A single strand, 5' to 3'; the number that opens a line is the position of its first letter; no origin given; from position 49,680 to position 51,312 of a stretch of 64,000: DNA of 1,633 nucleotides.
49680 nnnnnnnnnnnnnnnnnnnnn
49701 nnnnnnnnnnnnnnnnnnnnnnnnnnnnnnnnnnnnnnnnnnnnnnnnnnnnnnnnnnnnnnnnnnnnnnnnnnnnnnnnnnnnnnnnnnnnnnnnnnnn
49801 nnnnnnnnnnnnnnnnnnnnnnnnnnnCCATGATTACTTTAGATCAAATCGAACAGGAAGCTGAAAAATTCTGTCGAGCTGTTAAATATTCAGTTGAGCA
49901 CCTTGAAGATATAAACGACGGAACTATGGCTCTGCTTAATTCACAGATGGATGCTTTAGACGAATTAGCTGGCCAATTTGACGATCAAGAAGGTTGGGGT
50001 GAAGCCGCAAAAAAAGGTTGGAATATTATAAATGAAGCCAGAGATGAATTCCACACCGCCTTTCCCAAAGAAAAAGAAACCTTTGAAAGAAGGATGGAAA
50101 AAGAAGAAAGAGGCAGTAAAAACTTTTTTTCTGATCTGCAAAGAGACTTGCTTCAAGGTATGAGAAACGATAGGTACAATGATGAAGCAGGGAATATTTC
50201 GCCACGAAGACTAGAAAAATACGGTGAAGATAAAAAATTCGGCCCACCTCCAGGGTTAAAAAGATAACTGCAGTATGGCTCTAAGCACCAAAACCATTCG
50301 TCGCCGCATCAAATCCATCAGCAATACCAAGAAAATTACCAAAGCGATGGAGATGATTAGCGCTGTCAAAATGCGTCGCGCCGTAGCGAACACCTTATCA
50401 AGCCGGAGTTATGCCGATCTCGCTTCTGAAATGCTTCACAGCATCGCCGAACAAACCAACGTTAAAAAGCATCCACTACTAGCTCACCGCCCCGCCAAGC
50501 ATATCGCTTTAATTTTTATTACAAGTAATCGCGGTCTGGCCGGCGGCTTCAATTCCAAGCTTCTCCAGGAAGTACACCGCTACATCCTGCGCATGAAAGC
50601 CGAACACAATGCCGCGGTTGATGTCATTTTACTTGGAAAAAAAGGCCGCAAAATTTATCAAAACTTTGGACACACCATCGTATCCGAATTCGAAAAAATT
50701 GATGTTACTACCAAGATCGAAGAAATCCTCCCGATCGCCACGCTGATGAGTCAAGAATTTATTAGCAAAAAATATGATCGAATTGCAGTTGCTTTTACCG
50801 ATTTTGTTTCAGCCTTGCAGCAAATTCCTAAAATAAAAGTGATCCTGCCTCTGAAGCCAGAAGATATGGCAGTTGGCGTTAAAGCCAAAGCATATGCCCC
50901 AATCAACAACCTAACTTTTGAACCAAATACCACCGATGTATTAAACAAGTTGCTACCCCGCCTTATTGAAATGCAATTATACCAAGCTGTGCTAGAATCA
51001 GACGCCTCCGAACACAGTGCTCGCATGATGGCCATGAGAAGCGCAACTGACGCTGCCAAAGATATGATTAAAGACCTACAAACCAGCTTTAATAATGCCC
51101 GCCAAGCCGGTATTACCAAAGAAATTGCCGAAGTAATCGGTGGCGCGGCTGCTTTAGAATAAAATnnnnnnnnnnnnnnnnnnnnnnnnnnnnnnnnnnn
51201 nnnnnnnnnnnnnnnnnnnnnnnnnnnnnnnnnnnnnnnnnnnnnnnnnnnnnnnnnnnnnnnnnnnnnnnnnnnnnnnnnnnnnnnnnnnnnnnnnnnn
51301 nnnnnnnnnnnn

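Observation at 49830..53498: F1Fo ATP synthase operon interrupted by three non-ATPase ORFs (acidic protein, lipoprotein, small protein)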

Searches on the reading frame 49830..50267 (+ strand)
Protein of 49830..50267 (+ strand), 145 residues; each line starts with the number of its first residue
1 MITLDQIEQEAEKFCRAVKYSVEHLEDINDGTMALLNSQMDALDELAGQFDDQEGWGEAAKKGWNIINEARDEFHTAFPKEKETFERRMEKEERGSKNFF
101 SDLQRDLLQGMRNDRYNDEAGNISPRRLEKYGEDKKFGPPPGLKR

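Call 3: search_protein_families(library=pfam, proteins=[window:49830-50267:+], max_evalue=1)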
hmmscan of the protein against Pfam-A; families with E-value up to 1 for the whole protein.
window:49830-50267:+ (145 aa): 2 families
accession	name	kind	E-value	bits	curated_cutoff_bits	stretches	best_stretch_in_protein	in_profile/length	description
PF03915.18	AIP3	-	0.029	13.9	31.6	1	17-96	50-132/406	Actin interacting protein 3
PF04597.19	Ribophorin_I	-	0.12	11.8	25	1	80-130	230-287/437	Ribophorin I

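Call 4: search_protein_families(library=ncbifam, proteins=[window:49830-50267:+], max_evalue=1)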
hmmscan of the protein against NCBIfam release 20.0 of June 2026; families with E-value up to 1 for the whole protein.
window:49830-50267:+ (145 aa): 1 family
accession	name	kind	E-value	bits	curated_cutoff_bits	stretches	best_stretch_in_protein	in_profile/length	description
TIGR02468.1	sucrsPsyn_pln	equivalog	0.2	9.3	1143.95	1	63-120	81-137/1051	sucrose-phosphate synthase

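Call 5: find_homologous_proteins(query=window:49830-50267:+)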
Query window:49830-50267:+ (145 aa): 1 proteins with E <= 0.001 among 10 candidates.
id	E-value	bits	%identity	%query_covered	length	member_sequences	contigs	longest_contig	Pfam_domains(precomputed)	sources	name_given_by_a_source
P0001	6.8e-92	323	100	100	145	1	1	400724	-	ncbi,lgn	-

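Call 29: search_solved_structures(query=window:49830-50267:+, max_evalue=10)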
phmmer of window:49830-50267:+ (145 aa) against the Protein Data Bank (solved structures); distinct sequences matched with E-value up to 10: 9.
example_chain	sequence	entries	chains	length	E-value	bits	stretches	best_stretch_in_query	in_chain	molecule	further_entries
1rxe_A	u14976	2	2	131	0.23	14.9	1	53-86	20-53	Arsenate reductase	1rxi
1jf8_A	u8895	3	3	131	0.32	14.4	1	53-86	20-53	arsenate reductase | Protein arsC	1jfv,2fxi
1lk0_A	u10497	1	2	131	0.34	14.4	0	53-86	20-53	arsenate reductase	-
1lju_A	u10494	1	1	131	0.36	14.3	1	53-86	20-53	arsenate reductase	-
1ljl_A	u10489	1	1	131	0.4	14.1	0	53-86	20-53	arsenate reductase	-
2cd7_A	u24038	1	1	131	0.52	13.8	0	53-86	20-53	PROTEIN ARSC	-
1fxk_B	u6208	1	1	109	0.64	13.5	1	35-105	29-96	PREFOLDIN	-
8ebt_H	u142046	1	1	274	0.96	12.9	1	40-108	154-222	DNA repair protein complementing XP-C cells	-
3jcm_S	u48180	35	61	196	3.4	11.1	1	74-145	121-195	Small nuclear ribonucleoprotein-associated protein B | BJ4_G0014900.mRNA.1.CDS.1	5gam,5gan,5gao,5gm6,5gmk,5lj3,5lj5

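Call 37: search_protein_families(library=phrogs, proteins=[window:49830-50267:+], max_evalue=1)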
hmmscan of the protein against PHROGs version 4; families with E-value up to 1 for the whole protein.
window:49830-50267:+ (145 aa): 1 family
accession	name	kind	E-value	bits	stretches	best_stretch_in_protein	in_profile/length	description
phrog_37315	-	unknown function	0.17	13.4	1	20-100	3-81/139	-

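Call 38: search_protein_families(library=padloc, proteins=[window:49830-50267:+], max_evalue=1)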
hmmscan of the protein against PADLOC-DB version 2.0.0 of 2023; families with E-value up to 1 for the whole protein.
window:49830-50267:+ (145 aa): 0 families

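Call 53: find_related_loci(query=window:49830-50267:+, collection=viral_contigs, flank=3000)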
Query window:49830-50267:+ (145 aa) in viral_contigs; peptide patterns used: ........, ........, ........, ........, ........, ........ (x = any residue, [..] = any of these).
8 stretches matched a pattern, but none encodes a relative of the query by tblastn (E <= 1e-3).

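Call 56: search_dna_similar(query=window:49830-50267:+, collection=phages, mode=protein, max_evalue=0.01, max_rows=5)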
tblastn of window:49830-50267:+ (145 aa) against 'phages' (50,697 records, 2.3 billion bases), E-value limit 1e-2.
No match.

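Call 60: find_encoding_contigs(protein=P0006, flank=3000, max_places=4)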
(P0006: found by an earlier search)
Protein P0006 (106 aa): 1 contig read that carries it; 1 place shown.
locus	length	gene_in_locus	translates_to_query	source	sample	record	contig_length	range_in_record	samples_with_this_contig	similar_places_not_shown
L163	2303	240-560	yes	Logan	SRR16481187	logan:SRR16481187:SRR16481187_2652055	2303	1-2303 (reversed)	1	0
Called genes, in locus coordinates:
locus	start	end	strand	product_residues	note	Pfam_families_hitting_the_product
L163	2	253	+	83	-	?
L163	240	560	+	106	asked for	-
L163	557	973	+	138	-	PF02823:ATP-synt_DE_N, PF00401:ATP-synt_DE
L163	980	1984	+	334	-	-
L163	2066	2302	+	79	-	?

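Call 61: find_encoding_contigs(protein=P0001, flank=3000, max_places=4)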
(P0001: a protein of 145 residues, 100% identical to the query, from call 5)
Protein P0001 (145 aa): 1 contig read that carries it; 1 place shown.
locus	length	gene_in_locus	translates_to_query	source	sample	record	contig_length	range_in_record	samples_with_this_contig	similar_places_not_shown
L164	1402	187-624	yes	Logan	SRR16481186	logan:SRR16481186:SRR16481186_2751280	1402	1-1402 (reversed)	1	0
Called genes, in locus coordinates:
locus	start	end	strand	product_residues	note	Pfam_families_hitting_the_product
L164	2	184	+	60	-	?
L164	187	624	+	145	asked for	-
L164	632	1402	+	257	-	?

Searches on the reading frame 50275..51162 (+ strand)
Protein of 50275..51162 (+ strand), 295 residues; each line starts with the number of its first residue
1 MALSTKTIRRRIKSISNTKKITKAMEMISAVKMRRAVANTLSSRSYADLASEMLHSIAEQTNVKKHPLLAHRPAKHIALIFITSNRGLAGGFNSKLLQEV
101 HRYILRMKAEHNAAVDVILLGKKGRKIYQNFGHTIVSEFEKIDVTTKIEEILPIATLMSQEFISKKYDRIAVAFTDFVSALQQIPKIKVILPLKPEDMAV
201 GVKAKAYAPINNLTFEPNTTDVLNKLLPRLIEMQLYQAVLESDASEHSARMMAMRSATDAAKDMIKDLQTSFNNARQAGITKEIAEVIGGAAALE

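Call 3: search_protein_families(library=pfam, proteins=[window:50275-51162:+], max_evalue=1)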
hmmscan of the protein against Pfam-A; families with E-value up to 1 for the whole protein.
window:50275-51162:+ (295 aa): 4 families
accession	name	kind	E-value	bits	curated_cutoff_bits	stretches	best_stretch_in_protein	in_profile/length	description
PF00231.24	ATP-synt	-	1.2e-86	291.4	39.9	1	4-294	1-285/285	ATP synthase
PF15785.10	SMG1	-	0.015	14.1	27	1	11-63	216-267/612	Serine/threonine-protein kinase smg-1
PF12938.12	M_domain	-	0.018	15.3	25.6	1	215-278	136-198/243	M domain of GW182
PF25615.1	PhiKZ_gp85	-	0.65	10.3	27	1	10-62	12-64/145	Bacteriophage PhiKZ vertex-binding protein gp85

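Call 9: find_related_loci(query=window:50275-51162:+, collection=genome_contigs, flank=6000)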
Query window:50275-51162:+ (295 aa) in genome_contigs; peptide patterns used: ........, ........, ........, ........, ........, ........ (x = any residue, [..] = any of these).
600 stretches matched a pattern (row limit reached: there are more); 592 encode a relative of the query (tblastn E <= 1e-3); the best 80 are kept; 80 distinct loci.
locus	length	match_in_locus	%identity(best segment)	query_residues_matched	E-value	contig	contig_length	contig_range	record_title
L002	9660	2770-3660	67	1-295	3e-128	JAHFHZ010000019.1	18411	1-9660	MAG: Candidatus Magasanikiibacteriota bacterium isolate nzgw350 NODE_3509_length_18412_cov_3.696080, whole genome shotgu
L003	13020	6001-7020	55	1-295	8e-112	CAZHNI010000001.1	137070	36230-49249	MAG TPA_asm: uncultured Gammaproteobacteria bacterium isolate SRP257259_co1_325 genome assembly, contig: NODE_97_length_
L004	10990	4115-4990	56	1-295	5e-109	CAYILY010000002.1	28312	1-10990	MAG TPA_asm: uncultured Gammaproteobacteria bacterium isolate ERP119705_co25_664 genome assembly, contig: NODE_839_lengt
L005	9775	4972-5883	46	1-295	1e-85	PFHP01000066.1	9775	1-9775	MAG: Candidatus Kuenenbacteria bacterium CG_4_8_14_3_um_filter_39_15 CG_4_8_14_3_um_filter_scaffold_3240_c, whole genome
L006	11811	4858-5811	44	4-295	9e-83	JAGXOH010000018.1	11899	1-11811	Candidatus Falkowbacteria bacterium LH_S3 NODE_18_length_11899_cov_71.358831, whole genome shotgun sequence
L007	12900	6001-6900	46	1-295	1e-81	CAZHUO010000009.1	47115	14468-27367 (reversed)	MAG TPA_asm: uncultured Gammaproteobacteria bacterium isolate SRP263991_co5_609 genome assembly, contig: NODE_1612_lengt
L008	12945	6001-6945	44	1-294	2e-81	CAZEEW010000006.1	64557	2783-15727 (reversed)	MAG TPA_asm: uncultured Gammaproteobacteria bacterium isolate SRP093185_co1_62 genome assembly, contig: NODE_158_length_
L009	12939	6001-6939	45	5-295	1e-79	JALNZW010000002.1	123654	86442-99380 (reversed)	MAG: Patescibacteria group bacterium isolate SO_2017_LW2 bin 120 scaffold_307_c1_LW138R_2017, whole genome shotgun seque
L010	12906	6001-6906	45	1-295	8e-79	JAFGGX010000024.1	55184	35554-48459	MAG: Candidatus Buchananbacteria bacterium isolate Zod_Metabat.1414 k87_5631787, whole genome shotgun sequence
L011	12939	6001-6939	44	4-294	2e-78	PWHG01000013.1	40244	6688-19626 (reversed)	MAG: Candidatus Falkowbacteria bacterium isolate T1Sed10_134 T1-Sed10-C587, whole genome shotgun sequence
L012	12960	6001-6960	44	4-294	2e-78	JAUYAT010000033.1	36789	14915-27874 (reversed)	MAG: bacterium isolate C19_concoct.bin.47 C19_k141_26621, whole genome shotgun sequence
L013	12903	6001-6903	43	1-282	4e-76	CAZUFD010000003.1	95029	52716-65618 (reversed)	MAG TPA_asm: uncultured Gammaproteobacteria bacterium isolate SRP269290_co6_41 genome assembly, contig: NODE_46_length_9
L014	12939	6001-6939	45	5-295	2e-81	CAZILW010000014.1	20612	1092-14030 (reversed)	MAG TPA_asm: uncultured Gammaproteobacteria bacterium isolate SRP241326_co1_352 genome assembly, contig: NODE_3811_lengt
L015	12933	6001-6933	45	5-294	1e-74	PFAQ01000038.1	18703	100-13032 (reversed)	MAG: Candidatus Falkowbacteria bacterium CG10_big_fil_rev_8_21_14_0_10_39_9 CG10_8_21_14_0.10_scaffold_2635_c, whole gen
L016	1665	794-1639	42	4-291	2e-73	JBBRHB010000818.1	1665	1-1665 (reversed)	MAG: Chloroflexales bacterium isolate Co_metawrap_2681 Cmw_2681_k141_12160871_length_1665_cov_4.0000, whole genome shotg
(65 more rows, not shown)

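Call 32: find_related_loci(query=window:50275-51162:+, collection=metagenome_contigs, flank=5000)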
Query window:50275-51162:+ (295 aa) in metagenome_contigs; peptide patterns used: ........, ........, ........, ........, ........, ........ (x = any residue, [..] = any of these).
600 stretches matched a pattern (row limit reached: there are more); 588 encode a relative of the query (tblastn E <= 1e-3); the best 80 are kept; 80 distinct loci.
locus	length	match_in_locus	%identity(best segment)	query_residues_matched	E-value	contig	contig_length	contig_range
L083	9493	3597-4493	59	1-295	8e-116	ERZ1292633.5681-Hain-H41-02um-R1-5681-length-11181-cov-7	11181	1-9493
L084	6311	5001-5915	50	4-295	4e-92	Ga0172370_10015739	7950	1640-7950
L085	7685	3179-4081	48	1-293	1e-89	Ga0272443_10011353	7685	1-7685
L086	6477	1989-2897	48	1-295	4e-87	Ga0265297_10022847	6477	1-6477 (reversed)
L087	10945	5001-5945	44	6-295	5e-83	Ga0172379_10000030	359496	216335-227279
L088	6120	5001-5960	47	4-294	2e-82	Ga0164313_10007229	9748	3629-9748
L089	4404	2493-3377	48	5-294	1e-82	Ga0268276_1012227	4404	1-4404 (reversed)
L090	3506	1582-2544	44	4-295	1e-82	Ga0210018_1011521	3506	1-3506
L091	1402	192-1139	45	1-295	3e-87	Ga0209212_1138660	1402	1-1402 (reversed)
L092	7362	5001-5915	45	5-294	2e-80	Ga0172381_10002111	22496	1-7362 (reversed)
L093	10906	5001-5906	47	1-295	1e-79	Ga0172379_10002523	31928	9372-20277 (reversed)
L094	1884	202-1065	47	1-282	7e-83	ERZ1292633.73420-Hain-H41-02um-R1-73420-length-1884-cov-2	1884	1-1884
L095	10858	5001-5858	46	4-294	4e-79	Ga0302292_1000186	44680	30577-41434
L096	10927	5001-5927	44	5-294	1e-77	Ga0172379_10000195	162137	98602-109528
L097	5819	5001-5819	47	1-268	9e-78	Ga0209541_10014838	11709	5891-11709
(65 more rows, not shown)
